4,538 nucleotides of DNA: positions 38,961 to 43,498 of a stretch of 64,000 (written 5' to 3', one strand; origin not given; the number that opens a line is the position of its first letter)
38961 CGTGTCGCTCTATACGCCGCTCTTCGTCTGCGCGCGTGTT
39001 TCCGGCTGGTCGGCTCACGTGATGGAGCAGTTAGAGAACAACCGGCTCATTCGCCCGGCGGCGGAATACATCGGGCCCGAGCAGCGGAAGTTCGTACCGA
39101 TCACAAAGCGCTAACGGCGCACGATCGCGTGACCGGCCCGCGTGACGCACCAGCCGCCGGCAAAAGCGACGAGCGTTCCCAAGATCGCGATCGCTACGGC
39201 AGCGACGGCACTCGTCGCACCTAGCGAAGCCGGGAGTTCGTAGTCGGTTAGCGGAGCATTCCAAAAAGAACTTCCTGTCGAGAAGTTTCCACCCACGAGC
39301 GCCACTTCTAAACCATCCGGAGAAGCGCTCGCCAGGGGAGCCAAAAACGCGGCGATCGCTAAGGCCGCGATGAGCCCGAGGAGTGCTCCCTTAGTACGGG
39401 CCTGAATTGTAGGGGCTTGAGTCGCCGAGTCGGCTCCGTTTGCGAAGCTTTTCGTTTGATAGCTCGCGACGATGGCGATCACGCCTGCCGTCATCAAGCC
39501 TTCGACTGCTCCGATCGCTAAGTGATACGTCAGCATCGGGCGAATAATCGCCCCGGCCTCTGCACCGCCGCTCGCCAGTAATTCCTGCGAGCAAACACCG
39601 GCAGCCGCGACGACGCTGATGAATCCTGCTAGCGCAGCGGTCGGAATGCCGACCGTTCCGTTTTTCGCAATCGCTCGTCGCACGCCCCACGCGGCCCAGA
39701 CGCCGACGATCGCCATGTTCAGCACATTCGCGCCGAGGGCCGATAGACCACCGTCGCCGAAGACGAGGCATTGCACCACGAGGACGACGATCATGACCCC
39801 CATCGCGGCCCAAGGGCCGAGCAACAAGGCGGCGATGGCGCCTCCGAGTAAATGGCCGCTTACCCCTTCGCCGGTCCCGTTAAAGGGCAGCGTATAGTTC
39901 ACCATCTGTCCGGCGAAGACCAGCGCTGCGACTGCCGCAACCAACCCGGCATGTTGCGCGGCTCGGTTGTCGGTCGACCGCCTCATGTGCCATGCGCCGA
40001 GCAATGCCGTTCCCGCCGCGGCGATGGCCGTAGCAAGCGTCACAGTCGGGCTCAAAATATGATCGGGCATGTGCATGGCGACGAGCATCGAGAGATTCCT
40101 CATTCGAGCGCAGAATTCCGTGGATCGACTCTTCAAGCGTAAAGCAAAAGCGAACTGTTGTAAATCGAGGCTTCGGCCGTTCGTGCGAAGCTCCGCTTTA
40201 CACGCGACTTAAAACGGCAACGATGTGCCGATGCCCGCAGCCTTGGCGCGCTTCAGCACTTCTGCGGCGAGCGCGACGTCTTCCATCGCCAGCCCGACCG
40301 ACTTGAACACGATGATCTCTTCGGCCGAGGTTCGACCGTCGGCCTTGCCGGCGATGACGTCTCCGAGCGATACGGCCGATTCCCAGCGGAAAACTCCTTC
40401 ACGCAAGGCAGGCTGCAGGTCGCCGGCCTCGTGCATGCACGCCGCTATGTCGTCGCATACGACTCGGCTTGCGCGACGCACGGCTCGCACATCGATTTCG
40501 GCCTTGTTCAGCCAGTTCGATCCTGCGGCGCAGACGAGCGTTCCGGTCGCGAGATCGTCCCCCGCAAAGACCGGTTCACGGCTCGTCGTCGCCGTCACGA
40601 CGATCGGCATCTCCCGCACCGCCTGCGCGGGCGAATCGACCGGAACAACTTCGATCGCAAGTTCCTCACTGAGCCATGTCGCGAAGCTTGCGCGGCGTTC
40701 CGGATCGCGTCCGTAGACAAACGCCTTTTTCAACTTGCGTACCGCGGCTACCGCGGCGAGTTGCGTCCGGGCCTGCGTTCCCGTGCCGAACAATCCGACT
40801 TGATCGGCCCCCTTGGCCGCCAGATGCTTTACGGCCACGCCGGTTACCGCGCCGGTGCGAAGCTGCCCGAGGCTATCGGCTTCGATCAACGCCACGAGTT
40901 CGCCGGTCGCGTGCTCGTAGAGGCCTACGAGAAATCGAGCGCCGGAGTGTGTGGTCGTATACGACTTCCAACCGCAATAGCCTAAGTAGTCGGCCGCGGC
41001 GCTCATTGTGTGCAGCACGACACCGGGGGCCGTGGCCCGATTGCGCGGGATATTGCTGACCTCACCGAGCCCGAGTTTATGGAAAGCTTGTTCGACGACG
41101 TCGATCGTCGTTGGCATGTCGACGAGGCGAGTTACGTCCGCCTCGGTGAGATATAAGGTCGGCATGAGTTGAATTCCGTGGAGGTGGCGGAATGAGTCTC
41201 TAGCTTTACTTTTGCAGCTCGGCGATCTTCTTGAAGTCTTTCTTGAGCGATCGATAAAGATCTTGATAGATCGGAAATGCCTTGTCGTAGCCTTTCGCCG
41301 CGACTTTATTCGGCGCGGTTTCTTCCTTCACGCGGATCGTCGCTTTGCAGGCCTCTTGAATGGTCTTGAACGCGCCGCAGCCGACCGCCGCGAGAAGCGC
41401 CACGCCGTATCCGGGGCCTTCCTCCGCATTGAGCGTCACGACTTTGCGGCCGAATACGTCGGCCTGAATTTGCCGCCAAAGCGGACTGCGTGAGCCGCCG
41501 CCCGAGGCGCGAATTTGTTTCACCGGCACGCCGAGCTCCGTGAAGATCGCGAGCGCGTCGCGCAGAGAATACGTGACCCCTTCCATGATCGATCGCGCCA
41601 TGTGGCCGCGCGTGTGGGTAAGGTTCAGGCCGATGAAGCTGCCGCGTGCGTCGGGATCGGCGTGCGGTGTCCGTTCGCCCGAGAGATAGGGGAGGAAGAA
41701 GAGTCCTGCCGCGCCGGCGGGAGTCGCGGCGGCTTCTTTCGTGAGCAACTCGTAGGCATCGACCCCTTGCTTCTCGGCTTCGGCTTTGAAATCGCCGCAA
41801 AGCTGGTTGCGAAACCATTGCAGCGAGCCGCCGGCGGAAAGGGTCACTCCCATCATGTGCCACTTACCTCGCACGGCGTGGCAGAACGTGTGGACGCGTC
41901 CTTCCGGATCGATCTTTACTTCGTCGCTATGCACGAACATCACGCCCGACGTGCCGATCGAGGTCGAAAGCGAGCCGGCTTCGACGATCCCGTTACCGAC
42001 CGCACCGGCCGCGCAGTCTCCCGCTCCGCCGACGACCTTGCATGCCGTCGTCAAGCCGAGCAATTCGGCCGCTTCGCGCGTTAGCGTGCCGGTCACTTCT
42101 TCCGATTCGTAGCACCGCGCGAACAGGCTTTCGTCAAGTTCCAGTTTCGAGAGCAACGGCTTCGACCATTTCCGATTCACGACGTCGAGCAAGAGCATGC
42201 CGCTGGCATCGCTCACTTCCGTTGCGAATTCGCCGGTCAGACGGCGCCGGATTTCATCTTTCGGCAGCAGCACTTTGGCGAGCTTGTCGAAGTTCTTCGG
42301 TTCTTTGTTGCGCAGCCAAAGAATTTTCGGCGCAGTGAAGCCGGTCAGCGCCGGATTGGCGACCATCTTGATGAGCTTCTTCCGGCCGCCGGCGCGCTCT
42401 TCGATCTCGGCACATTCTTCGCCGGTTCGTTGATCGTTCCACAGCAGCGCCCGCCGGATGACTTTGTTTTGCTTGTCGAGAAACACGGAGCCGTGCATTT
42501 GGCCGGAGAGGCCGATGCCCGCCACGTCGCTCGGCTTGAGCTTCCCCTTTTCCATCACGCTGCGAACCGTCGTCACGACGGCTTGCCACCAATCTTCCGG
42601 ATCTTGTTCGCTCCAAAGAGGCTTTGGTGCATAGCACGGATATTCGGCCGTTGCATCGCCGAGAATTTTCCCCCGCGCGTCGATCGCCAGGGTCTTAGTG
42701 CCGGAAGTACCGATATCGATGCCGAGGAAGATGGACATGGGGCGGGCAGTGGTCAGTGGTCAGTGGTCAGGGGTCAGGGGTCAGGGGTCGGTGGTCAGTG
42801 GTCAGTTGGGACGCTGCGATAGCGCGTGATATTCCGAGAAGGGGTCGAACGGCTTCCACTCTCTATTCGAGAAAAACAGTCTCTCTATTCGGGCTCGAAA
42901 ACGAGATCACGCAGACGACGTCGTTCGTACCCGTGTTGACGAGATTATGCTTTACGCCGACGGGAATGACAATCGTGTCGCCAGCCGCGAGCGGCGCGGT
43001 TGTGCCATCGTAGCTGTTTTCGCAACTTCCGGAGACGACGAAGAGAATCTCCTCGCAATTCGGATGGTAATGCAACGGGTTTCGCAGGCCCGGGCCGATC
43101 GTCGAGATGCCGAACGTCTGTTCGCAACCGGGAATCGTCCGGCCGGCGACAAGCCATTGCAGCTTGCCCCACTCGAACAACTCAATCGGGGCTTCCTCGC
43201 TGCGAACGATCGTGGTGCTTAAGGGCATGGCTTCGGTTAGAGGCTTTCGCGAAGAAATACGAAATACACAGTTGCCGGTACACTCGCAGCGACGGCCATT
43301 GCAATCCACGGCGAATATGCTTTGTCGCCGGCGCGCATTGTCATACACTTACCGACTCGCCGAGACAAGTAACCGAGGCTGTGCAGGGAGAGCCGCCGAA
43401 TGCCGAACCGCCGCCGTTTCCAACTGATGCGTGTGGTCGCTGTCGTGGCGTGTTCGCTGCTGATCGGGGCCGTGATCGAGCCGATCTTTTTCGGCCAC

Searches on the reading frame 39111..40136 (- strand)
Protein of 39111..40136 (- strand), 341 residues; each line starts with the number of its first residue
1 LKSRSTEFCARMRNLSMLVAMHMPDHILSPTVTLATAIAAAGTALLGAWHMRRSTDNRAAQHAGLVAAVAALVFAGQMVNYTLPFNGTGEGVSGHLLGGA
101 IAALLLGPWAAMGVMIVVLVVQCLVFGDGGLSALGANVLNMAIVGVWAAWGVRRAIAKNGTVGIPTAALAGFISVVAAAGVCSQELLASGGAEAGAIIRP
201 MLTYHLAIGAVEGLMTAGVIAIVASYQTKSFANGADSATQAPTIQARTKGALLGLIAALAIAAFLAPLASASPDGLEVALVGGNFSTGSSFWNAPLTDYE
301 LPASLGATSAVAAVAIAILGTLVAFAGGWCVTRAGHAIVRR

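Call 7: search_protein_families(library=pfam, proteins=[window:39111-40136:-], max_evalue=0.01)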
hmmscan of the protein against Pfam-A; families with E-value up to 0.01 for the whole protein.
window:39111-40136:- (341 aa): 2 families
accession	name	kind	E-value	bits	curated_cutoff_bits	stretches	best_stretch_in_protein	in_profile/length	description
PF01891.21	CbiM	-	6.5e-45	153.9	23.1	1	22-227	1-202/205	Cobalt uptake substrate-specific transmembrane region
PF13190.11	PDGLE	-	3.7e-05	23.9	27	1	252-330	5-99/102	PDGLE domain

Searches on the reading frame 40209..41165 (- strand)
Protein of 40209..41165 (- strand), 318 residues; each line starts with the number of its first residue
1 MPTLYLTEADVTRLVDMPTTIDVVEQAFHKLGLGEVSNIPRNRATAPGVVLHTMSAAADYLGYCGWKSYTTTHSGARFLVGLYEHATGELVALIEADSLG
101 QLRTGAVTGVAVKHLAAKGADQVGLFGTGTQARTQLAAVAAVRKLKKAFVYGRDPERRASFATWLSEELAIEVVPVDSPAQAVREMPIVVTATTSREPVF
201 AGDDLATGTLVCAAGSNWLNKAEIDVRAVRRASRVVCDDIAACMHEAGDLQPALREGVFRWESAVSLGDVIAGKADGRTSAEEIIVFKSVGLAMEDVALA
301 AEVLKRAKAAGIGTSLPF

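Call 8: search_protein_families(library=pfam, proteins=[window:40209-41165:-], max_evalue=0.01)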
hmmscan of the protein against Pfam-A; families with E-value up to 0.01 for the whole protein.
window:40209-41165:- (318 aa): 2 families
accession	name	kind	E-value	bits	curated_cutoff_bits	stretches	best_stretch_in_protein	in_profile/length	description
PF02423.21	OCD_Mu_crystall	-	6.7e-58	196.6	24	1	5-309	5-312/314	Ornithine cyclodeaminase/mu-crystallin family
PF01488.26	Shikimate_DH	-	8.5e-06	26.3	24.3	1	120-205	12-95/138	Shikimate / quinate 5-dehydrogenase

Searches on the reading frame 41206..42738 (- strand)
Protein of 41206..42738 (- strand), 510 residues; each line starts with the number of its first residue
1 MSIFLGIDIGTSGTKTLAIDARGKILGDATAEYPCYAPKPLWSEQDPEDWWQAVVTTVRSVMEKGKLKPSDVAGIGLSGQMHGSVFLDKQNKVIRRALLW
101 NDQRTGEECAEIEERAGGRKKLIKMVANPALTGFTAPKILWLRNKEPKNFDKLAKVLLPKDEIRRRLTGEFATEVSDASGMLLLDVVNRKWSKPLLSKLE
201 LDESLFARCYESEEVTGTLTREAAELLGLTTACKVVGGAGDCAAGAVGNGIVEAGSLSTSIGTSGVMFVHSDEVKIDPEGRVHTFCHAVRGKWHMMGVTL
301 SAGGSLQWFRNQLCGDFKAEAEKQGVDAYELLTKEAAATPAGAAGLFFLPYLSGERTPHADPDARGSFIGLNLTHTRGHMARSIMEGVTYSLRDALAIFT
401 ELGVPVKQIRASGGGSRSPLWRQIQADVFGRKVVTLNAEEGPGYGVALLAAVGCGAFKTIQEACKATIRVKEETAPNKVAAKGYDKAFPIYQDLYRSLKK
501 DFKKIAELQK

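Call 8: search_protein_families(library=pfam, proteins=[window:41206-42738:-], max_evalue=0.01)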
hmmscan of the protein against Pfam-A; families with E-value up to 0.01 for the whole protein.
window:41206-42738:- (510 aa): 3 families
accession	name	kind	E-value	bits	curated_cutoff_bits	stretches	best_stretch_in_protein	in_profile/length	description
PF00370.27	FGGY_N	-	9.5e-70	235.4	28.8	1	4-248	2-245/245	FGGY family of carbohydrate kinases, N-terminal domain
PF02782.22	FGGY_C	-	1.4e-46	159.2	27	1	258-453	2-197/198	FGGY family of carbohydrate kinases, C-terminal domain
PF01869.26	BcrAD_BadFG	-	0.0016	18.4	31.5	1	5-94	1-86/271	BadF/BadG/BcrA/BcrD ATPase family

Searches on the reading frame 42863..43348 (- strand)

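Call 8: search_protein_families(library=pfam, proteins=[window:42863-43348:-], max_evalue=0.01)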
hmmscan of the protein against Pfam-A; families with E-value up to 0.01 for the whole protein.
window:42863-43348:- (161 aa): 8 families
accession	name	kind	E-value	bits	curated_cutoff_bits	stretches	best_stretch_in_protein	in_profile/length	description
PF07883.17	Cupin_2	-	2.8e-15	56.2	27.2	1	81-147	2-67/70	Cupin domain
PF00190.28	Cupin_1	-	1.4e-10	41.4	22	1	86-158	42-121/151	Cupin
PF02311.25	AraC_binding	-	4.7e-05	23.6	21.1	1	80-141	6-66/135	AraC-like ligand binding domain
PF02041.22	Auxin_BP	-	4.9e-05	23.5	21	1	79-153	46-129/167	Auxin binding protein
PF16867.11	DMSP_lyase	-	7.5e-05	23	27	1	78-137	96-154/162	Dimethlysulfonioproprionate lyase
PF14667.12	Polysacc_synt_C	-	0.00059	20.4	28.7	0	79-148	20-97/111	Polysaccharide biosynthesis C-terminal domain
PF12852.13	Cupin_6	-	0.0059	16.8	26.7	0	101-141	37-80/183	Cupin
PF05899.18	Cupin_3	-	0.0093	16.1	23.5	0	99-142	26-64/74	EutQ-like cupin domain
